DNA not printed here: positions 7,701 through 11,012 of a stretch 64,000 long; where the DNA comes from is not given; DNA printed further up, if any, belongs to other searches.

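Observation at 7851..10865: Two complete PilB/GspE ATPase modules fused in one 1004-aa polypeptide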

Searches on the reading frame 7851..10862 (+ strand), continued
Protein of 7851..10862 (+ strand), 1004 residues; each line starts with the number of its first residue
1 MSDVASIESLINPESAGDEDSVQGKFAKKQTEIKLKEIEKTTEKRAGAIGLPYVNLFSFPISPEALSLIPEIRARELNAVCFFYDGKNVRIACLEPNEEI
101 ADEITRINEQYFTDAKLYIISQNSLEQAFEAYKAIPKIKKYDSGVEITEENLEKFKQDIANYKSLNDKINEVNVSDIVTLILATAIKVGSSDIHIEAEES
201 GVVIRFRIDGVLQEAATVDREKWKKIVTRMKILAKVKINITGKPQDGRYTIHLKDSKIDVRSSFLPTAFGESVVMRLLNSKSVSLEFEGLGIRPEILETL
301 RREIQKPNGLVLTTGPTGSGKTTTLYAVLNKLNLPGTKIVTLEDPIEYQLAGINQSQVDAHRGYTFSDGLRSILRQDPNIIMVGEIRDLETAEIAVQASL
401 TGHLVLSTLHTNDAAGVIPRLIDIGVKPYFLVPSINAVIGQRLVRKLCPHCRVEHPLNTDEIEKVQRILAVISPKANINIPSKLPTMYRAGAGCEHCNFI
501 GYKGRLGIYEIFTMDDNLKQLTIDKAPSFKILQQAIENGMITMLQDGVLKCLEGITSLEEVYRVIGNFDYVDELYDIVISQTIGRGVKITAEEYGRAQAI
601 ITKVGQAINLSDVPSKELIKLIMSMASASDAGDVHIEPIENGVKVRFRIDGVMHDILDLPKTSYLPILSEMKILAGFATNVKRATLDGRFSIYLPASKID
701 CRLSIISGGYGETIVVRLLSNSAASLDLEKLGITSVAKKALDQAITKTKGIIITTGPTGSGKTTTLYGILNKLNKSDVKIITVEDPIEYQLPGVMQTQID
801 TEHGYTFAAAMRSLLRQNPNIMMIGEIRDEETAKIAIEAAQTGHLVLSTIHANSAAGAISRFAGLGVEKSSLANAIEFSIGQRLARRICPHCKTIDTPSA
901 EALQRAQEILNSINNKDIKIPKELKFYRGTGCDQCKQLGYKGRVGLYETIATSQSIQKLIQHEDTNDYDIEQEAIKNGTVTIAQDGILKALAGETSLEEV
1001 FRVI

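Call 15: find_related_loci(query=window:7851-10862:+, collection=genome_contigs, flank=10000)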
Query window:7851-10862:+ (1004 aa) in genome_contigs; peptide patterns used: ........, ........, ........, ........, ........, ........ (x = any residue, [..] = any of these).
231 stretches matched a pattern; 190 encode a relative of the query (tblastn E <= 1e-3); the best 80 are kept; 80 distinct loci.
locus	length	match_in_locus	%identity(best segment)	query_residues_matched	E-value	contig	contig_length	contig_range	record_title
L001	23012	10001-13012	88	1-1004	0e+0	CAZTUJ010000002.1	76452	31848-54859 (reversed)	MAG TPA_asm: uncultured Gammaproteobacteria bacterium isolate SRP272421_co2_96 genome assembly, contig: NODE_429_length_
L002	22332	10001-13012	85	1-1004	0e+0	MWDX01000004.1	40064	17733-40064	MAG: Parcubacteria group bacterium ADurb.Bin115 BWX82_contig000004, whole genome shotgun sequence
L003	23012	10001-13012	86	1-1004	0e+0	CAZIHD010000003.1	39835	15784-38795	MAG TPA_asm: uncultured Gammaproteobacteria bacterium isolate SRP089250_co1_144 genome assembly, contig: NODE_1394_lengt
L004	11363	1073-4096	84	1-1004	0e+0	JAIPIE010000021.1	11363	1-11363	MAG: Patescibacteria group bacterium isolate Tobar13.5m-G67 Tobar13-5m-C6504, whole genome shotgun sequence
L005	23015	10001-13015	84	1-1004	0e+0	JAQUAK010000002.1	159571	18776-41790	MAG: Patescibacteria group bacterium isolate STC_82 NODE_227_length_159571_cov_7.346065_Sandtown_C, whole genome shotgun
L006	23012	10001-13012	81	1-1004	0e+0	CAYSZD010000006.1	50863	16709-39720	MAG TPA_asm: uncultured Gammaproteobacteria bacterium isolate SRP263991_co7_112 genome assembly, contig: NODE_659_length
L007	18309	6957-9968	78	1-1004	0e+0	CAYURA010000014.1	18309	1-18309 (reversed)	MAG TPA_asm: uncultured Gammaproteobacteria bacterium isolate SRP192927_co2_129 genome assembly, contig: NODE_4841_lengt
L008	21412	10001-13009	75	1-1004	0e+0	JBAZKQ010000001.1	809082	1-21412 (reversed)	MAG: Patescibacteria group bacterium isolate SO_2017_LW4_148 scaffold_12_c1_LW137-91_2017, whole genome shotgun sequence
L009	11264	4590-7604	75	1-1004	0e+0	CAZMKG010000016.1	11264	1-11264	MAG TPA_asm: uncultured Gammaproteobacteria bacterium isolate SRP263991_co7_264 genome assembly, contig: NODE_11466_leng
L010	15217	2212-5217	75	2-1004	0e+0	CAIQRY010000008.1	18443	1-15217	uncultured bacterium isolate AM-lipid-02-D9_bin-0787 genome assembly, contig: bin-0787:08/68, whole genome shotgun seque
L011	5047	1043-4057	73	1-1004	0e+0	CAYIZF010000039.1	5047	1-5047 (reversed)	MAG TPA_asm: uncultured Gammaproteobacteria bacterium isolate ERP122455_co1_171 genome assembly, contig: NODE_6882_lengt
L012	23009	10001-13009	74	1-1004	0e+0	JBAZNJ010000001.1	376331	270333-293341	MAG: Patescibacteria group bacterium isolate SO_2017_LW4_64 scaffold_72_c1_LW137-91_2017, whole genome shotgun sequence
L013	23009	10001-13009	74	1-1004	0e+0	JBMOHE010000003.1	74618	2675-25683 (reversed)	MAG: Patescibacteria group bacterium isolate Deming_bin.335 contig499, whole genome shotgun sequence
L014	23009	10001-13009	74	1-1004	0e+0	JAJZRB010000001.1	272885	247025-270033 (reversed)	MAG: bacterium isolate SKS1.bin72 NODE_26_length_272885_cov_4.865577, whole genome shotgun sequence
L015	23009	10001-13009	74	1-1004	0e+0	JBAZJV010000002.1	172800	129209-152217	MAG: Patescibacteria group bacterium isolate SO_2017_LW4_128 scaffold_278_c1_LW137-91_2017, whole genome shotgun sequenc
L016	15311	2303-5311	72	1-1004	0e+0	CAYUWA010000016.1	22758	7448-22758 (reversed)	MAG TPA_asm: uncultured Gammaproteobacteria bacterium isolate binchicken_co113_83 genome assembly, contig: NODE_2508_len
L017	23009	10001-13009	74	1-1004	0e+0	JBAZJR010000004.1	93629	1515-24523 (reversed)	MAG: Patescibacteria group bacterium isolate SO_2017_LW4_124 scaffold_731_c1_LW137-91_2017, whole genome shotgun sequenc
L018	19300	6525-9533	74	1-1004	0e+0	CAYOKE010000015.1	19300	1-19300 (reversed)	MAG TPA_asm: uncultured Gammaproteobacteria bacterium isolate SRP263991_co1_502 genome assembly, contig: NODE_4061_lengt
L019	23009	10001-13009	72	1-1004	0e+0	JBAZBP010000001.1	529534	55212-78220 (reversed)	MAG: Patescibacteria group bacterium isolate SO_2017_GW1_115 NODE_100_length_529534_cov_2.059285_OW334_2017, whole genom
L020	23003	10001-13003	73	1-1004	0e+0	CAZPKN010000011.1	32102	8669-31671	MAG TPA_asm: uncultured Gammaproteobacteria bacterium isolate binchicken_co212_18 genome assembly, contig: NODE_2012_len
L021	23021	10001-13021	71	1-1004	0e+0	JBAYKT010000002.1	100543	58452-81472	MAG: Patescibacteria group bacterium isolate SO_2016_GW1_86 scaffold00472_OW334_2016, whole genome shotgun sequence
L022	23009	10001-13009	72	1-1004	0e+0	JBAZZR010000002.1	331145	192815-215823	MAG: Patescibacteria group bacterium isolate SO_2017_GW3_20 scaffold_3_c2_OW296A_2017, whole genome shotgun sequence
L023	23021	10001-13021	71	1-1004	0e+0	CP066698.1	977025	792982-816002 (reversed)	MAG: Candidatus Falkowbacteria bacterium isolate NC_groundwater_1683_Pr3_B-0.1um_40_26 chromosome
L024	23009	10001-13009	73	1-1004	0e+0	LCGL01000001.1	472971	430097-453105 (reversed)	MAG: Candidatus Falkowbacteria bacterium GW2011_GWF2_43_32 UV95_C0001, whole genome shotgun sequence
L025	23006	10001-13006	70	1-1003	0e+0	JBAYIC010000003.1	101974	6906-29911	MAG: Patescibacteria group bacterium isolate SO_2016_GW1_19 scaffold00463_OW334_2016, whole genome shotgun sequence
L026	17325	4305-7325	71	1-1004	0e+0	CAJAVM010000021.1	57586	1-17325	uncultured bacterium isolate Loc080925-6m_bin-0519 genome assembly, contig: bin-0519:21/27, whole genome shotgun sequenc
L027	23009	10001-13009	72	1-1004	0e+0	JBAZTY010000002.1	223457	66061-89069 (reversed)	MAG: Patescibacteria group bacterium isolate SO_2017_GW1_214 NODE_441_length_223457_cov_2.688940_OW334_2017, whole genom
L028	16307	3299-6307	72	1-1004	0e+0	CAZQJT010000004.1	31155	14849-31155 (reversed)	MAG TPA_asm: uncultured Gammaproteobacteria bacterium isolate binchicken_co39_618 genome assembly, contig: NODE_3477_len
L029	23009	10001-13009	71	1-1004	0e+0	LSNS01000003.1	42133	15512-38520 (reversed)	MAG: Parcubacteria group bacterium M6-OD1-4 Contig3808, whole genome shotgun sequence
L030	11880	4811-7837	72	1-1004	0e+0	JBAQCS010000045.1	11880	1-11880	MAG: Patescibacteria group bacterium isolate MFD12010_ilm_asm_bin15 k127_163623, whole genome shotgun sequence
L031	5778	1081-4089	72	1-1004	0e+0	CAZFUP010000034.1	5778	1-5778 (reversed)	MAG TPA_asm: uncultured Gammaproteobacteria bacterium isolate SRP239243_co1_442 genome assembly, contig: NODE_25048_leng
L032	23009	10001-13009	71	1-1004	0e+0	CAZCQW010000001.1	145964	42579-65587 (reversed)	MAG TPA_asm: uncultured Gammaproteobacteria bacterium isolate SRP285395_co1_539 genome assembly, contig: NODE_75_length_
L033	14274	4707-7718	70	1-1004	0e+0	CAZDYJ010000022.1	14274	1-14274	MAG TPA_asm: uncultured Gammaproteobacteria bacterium isolate binchicken_co39_574 genome assembly, contig: NODE_10270_le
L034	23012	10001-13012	71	1-1004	0e+0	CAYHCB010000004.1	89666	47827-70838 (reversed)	MAG TPA_asm: uncultured Gammaproteobacteria bacterium isolate ERP119702_co1_231 genome assembly, contig: NODE_149_length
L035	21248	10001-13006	70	1-1004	0e+0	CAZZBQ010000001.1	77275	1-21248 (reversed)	MAG TPA_asm: uncultured Gammaproteobacteria bacterium isolate SRP294416_co1_773 genome assembly, contig: NODE_366_length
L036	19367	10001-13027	70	1-1004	0e+0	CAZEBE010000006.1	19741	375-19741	MAG TPA_asm: uncultured Gammaproteobacteria bacterium isolate SRP192927_co1_989 genome assembly, contig: NODE_5518_lengt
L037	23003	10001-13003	69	1-1004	0e+0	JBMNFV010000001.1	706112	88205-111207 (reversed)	MAG: Patescibacteria group bacterium isolate SBF912LR0FQ0006 contig_46519, whole genome shotgun sequence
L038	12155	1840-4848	68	1-1004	0e+0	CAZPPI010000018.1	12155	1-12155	MAG TPA_asm: uncultured Gammaproteobacteria bacterium isolate SRP294416_co1_755 genome assembly, contig: NODE_11378_leng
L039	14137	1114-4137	70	1-1004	0e+0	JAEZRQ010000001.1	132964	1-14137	MAG: Candidatus Parcubacteria bacterium isolate OH_PDB_195 k127_1009789, whole genome shotgun sequence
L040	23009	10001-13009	70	1-1004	0e+0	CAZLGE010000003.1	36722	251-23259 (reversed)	MAG TPA_asm: uncultured Gammaproteobacteria bacterium isolate binchicken_co269_228 genome assembly, contig: NODE_959_len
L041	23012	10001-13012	83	1-1004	0e+0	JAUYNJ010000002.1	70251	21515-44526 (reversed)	MAG: bacterium isolate C3_metabat.bin.14 C3_k141_32918, whole genome shotgun sequence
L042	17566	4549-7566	70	1-1004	0e+0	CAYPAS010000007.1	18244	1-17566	MAG TPA_asm: uncultured Gammaproteobacteria bacterium isolate binchicken_co206_313 genome assembly, contig: NODE_4210_le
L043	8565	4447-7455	70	1-1004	0e+0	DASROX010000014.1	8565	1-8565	MAG TPA_asm: Candidatus Saccharimonadales bacterium isolate SMAG_U10279 k141_260024, whole genome shotgun sequence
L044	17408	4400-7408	72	1-1004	0e+0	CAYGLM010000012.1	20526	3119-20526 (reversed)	MAG TPA_asm: uncultured Gammaproteobacteria bacterium isolate ERP113451_co4_283 genome assembly, contig: NODE_1301_lengt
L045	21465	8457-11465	69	1-1004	0e+0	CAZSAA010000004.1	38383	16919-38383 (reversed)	MAG TPA_asm: uncultured Gammaproteobacteria bacterium isolate SRP192927_co2_182 genome assembly, contig: NODE_1246_lengt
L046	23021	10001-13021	71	1-1004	0e+0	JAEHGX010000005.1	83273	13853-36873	Candidatus Falkowbacteria bacterium S5_I03 S5_I03__5, whole genome shotgun sequence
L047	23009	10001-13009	70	1-1004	0e+0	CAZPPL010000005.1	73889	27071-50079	MAG TPA_asm: uncultured Gammaproteobacteria bacterium isolate SRP128015_co4_28 genome assembly, contig: NODE_70_length_7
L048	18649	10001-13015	69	1-1004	0e+0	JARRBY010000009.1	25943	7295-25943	MAG: Patescibacteria group bacterium isolate DJKA110_ANT-KO_bin.16 scaffold_448, whole genome shotgun sequence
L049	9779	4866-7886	69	1-1004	0e+0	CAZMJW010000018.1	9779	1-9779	MAG TPA_asm: uncultured Gammaproteobacteria bacterium isolate binchicken_co39_573 genome assembly, contig: NODE_16216_le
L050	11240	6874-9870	69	6-1003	0e+0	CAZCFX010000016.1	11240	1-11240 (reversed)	MAG TPA_asm: uncultured Gammaproteobacteria bacterium isolate SRP192927_co1_570 genome assembly, contig: NODE_13750_leng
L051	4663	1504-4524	68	1-1004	0e+0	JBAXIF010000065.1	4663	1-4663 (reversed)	MAG: Candidatus Falkowbacteria bacterium isolate ELA342 MAG342_65, whole genome shotgun sequence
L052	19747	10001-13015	67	1-1004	0e+0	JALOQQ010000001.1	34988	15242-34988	MAG: Planctomycetota bacterium isolate Prado159 scaffold_495, whole genome shotgun sequence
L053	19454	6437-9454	68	1-1004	0e+0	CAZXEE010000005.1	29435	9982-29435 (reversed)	MAG TPA_asm: uncultured Gammaproteobacteria bacterium isolate SRP192927_co4_30 genome assembly, contig: NODE_2604_length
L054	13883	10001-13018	69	1-1004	0e+0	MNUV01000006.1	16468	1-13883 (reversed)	MAG: Candidatus Falkowbacteria bacterium CG1_02_41_21 cg1_0.2_scaffold_3107_c, whole genome shotgun sequence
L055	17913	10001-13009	68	1-1004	0e+0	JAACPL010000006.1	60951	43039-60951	MAG: Candidatus Falkowbacteria bacterium isolate CG_2015-02_33_13 CG_2015-02_curated_scaffold_240, whole genome shotgun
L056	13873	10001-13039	68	6-1004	0e+0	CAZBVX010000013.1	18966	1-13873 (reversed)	MAG TPA_asm: uncultured Gammaproteobacteria bacterium isolate SRP294416_co1_736 genome assembly, contig: NODE_5793_lengt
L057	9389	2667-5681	69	1-1004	0e+0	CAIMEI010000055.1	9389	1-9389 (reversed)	Candidatus Falkowbacteria bacterium isolate AlinenLipids_bin-9750 genome assembly, contig: bin-9750:055/189, whole genom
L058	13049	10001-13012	68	1-1004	0e+0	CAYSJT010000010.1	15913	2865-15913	MAG TPA_asm: uncultured Gammaproteobacteria bacterium isolate binchicken_co246_376 genome assembly, contig: NODE_4728_le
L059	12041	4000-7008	68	1-1004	0e+0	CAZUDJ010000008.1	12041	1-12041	MAG TPA_asm: uncultured Gammaproteobacteria bacterium isolate binchicken_co59_88 genome assembly, contig: NODE_12384_len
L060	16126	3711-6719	69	1-1004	0e+0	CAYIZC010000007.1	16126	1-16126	MAG TPA_asm: uncultured Gammaproteobacteria bacterium isolate ERP122455_co1_170 genome assembly, contig: NODE_713_length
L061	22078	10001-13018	66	1-1004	0e+0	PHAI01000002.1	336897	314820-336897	MAG: Candidatus Falkowbacteria bacterium HGW-Falkowbacteria-1 08E140C01_scaffold_54, whole genome shotgun sequence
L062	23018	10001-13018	67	1-1004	0e+0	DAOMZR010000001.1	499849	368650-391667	MAG TPA_asm: bacterium isolate AMR_MDS_3994 NODE_1_length_499849_cov_113.060813, whole genome shotgun sequence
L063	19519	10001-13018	67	1-1004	0e+0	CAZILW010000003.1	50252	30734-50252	MAG TPA_asm: uncultured Gammaproteobacteria bacterium isolate SRP241326_co1_352 genome assembly, contig: NODE_1138_lengt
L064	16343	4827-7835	67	1-1004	0e+0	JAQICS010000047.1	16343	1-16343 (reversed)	MAG: Patescibacteria group bacterium isolate GH54 k119_222778, whole genome shotgun sequence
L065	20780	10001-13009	71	1-1004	0e+0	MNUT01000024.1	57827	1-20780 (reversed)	MAG: Candidatus Falkowbacteria bacterium CG1_02_37_21 cg1_0.2_scaffold_237_c, whole genome shotgun sequence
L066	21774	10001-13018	67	1-1004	0e+0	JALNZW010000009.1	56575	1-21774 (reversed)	MAG: Patescibacteria group bacterium isolate SO_2017_LW2 bin 120 scaffold_1270_c1_LW138R_2017, whole genome shotgun sequ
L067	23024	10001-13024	83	1-1004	0e+0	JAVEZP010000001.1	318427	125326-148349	MAG: Patescibacteria group bacterium isolate BF4_68 NODE_35_length_318427_cov_32.135375_Biofilm4, whole genome shotgun s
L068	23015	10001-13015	66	1-1004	0e+0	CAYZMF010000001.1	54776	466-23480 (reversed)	MAG TPA_asm: uncultured Gammaproteobacteria bacterium isolate binchicken_co157_726 genome assembly, contig: NODE_965_len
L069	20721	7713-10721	72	1-1004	0e+0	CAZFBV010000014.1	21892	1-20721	MAG TPA_asm: uncultured Gammaproteobacteria bacterium isolate SRP170004_co1_568 genome assembly, contig: NODE_3614_lengt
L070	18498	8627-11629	65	4-1004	0e+0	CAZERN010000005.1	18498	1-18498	MAG TPA_asm: uncultured Gammaproteobacteria bacterium isolate binchicken_co59_795 genome assembly, contig: NODE_6498_len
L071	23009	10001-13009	72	1-1004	0e+0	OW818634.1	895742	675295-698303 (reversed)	metagenome genome assembly, chromosome: 1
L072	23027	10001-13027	67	1-1004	0e+0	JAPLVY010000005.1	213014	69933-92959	MAG: Candidatus Falkowbacteria bacterium isolate LacPavin_0818_WC55_MAG_40_9 LacPavin_0818_WC55_scaffold_42013, whole ge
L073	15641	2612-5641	66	1-1004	0e+0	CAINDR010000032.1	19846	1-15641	Candidatus Falkowbacteria bacterium isolate Loclat_bin-10343 genome assembly, contig: bin-10343:32/64, whole genome shot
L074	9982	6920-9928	66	1-1004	0e+0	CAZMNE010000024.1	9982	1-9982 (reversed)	MAG TPA_asm: uncultured Gammaproteobacteria bacterium isolate binchicken_co173_189 genome assembly, contig: NODE_22764_l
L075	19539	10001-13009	66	1-1004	0e+0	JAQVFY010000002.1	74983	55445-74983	MAG: Patescibacteria group bacterium isolate STE_17 NODE_532_length_74983_cov_4.624198_Sandtown_E, whole genome shotgun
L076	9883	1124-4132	66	1-1004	0e+0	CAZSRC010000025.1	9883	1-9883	MAG TPA_asm: uncultured Gammaproteobacteria bacterium isolate SRP192927_co9_113 genome assembly, contig: NODE_6316_lengt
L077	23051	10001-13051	65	1-1003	0e+0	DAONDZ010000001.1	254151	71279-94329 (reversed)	MAG TPA_asm: bacterium isolate AMR_MDS_3882 NODE_9_length_254151_cov_14.013180, whole genome shotgun sequence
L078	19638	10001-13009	66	1-1004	0e+0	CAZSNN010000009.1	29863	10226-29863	MAG TPA_asm: uncultured Gammaproteobacteria bacterium isolate binchicken_co45_657 genome assembly, contig: NODE_2301_len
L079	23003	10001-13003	64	4-1004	0e+0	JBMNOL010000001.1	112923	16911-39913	MAG: Patescibacteria group bacterium isolate SBF912SR1HQ0047 scaffold_370_c1, whole genome shotgun sequence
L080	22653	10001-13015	67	1-1004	0e+0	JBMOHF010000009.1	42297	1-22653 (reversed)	MAG: Patescibacteria group bacterium isolate Deming_bin.338 contig1627, whole genome shotgun sequence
